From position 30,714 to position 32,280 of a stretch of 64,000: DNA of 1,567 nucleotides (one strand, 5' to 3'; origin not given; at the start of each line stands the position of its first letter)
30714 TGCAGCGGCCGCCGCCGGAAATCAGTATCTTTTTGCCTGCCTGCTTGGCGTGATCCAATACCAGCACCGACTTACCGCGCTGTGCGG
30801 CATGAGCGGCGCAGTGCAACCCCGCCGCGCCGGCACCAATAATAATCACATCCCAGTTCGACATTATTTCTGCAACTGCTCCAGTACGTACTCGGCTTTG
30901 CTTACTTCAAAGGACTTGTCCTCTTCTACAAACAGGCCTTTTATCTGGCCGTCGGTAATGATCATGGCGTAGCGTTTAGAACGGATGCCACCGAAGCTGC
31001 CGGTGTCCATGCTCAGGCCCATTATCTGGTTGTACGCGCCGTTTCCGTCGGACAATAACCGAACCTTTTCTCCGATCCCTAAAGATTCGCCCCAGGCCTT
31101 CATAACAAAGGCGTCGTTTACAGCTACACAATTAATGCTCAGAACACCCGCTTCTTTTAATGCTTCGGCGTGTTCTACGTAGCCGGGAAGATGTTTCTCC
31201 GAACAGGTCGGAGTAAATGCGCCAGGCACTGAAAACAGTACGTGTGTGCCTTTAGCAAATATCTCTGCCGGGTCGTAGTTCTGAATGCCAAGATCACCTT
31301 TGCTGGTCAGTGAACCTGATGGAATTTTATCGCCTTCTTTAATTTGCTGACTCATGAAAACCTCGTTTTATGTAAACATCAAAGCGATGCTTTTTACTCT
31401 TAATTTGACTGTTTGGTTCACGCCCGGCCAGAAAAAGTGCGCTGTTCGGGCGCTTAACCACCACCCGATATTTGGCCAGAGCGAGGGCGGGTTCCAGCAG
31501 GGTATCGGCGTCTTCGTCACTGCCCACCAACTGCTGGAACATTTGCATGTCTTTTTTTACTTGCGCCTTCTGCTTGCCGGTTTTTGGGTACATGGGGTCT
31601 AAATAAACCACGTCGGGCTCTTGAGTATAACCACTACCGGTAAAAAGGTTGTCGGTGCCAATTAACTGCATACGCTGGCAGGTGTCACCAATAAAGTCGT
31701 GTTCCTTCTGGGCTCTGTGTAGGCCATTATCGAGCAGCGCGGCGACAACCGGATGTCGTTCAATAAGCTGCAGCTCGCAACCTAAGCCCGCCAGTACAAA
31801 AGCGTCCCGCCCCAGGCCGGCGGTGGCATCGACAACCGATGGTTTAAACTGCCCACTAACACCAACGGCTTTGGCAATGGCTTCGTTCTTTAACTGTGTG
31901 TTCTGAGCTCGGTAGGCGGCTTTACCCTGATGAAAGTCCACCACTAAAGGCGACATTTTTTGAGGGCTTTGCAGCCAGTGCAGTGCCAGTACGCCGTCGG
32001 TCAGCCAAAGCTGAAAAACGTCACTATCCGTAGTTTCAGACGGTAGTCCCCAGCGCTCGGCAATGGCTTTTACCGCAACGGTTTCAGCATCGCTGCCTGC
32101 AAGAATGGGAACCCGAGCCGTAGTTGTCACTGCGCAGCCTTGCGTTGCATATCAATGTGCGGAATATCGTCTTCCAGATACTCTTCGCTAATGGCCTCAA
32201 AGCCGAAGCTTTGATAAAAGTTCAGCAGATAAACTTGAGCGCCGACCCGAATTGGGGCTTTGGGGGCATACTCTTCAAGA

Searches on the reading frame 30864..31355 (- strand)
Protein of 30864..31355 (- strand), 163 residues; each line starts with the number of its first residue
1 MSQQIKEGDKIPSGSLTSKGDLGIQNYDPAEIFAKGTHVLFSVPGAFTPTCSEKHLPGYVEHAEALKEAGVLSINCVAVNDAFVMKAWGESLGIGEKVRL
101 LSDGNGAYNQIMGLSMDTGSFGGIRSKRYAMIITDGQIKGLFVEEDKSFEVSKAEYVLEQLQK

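Call 27: search_protein_families(library=pfam, proteins=[window:30864-31355:-], max_evalue=0.001)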
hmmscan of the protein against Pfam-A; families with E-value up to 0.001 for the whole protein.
window:30864-31355:- (163 aa): 2 families
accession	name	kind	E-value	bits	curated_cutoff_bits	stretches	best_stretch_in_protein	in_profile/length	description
PF08534.16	Redoxin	-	8.8e-36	123.3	26.6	1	6-158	1-148/148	Redoxin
PF00578.27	AhpC-TSA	-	1.1e-07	32.2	26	1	8-118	2-104/124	AhpC/TSA family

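Call 52: find_encoding_contigs(protein=window:30864-31355:-, flank=3000, max_places=6)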
Protein window:30864-31355:- (163 aa): 5 contigs read that carry it; 2 places shown.
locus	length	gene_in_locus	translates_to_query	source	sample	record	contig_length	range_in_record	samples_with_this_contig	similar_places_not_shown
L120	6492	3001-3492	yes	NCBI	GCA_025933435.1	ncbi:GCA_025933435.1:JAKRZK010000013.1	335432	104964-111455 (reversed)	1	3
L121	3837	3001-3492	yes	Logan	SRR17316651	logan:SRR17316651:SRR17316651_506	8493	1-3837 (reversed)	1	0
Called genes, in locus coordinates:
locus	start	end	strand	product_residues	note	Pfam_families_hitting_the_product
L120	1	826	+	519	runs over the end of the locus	PF00931:NB-ARC (weak), PF13191:AAA_16, PF13401:AAA_22, PF05036:SPOR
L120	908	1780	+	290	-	PF02086:MethyltransfD12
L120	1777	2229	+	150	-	PF00583:Acetyltransf_1, PF13673:Acetyltransf_10, PF13508:Acetyltransf_7 (weak)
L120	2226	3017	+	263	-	PF04445:SAM_MT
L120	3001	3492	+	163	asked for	PF08534:Redoxin, PF00578:AhpC-TSA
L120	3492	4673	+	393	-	PF00890:FAD_binding_2, PF01134:GIDA (faint), PF01266:DAO (weak), PF03486:HI0933_like, PF07992:Pyr_redox_2, PF12831:FAD_oxidored (weak), PF13450:NAD_binding_8 (weak), PF22780:HI0933_like_1st, +2 more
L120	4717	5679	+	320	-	-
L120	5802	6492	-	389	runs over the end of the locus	PF01757:Acyl_transf_3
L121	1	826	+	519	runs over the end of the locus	PF00931:NB-ARC (weak), PF13191:AAA_16, PF13401:AAA_22, PF05036:SPOR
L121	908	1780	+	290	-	PF02086:MethyltransfD12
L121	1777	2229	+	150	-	PF00583:Acetyltransf_1, PF13673:Acetyltransf_10, PF13508:Acetyltransf_7 (weak)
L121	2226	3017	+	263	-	PF04445:SAM_MT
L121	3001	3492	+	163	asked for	PF08534:Redoxin, PF00578:AhpC-TSA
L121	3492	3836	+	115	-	?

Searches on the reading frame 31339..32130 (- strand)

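Call 27: search_protein_families(library=pfam, proteins=[window:31339-32130:-], max_evalue=0.001)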
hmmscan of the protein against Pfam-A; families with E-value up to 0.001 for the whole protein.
window:31339-32130:- (263 aa): 1 family
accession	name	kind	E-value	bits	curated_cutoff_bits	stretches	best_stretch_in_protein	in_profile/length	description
PF04445.19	SAM_MT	-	1.3e-91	306.5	26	1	23-255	2-230/230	Putative SAM-dependent methyltransferase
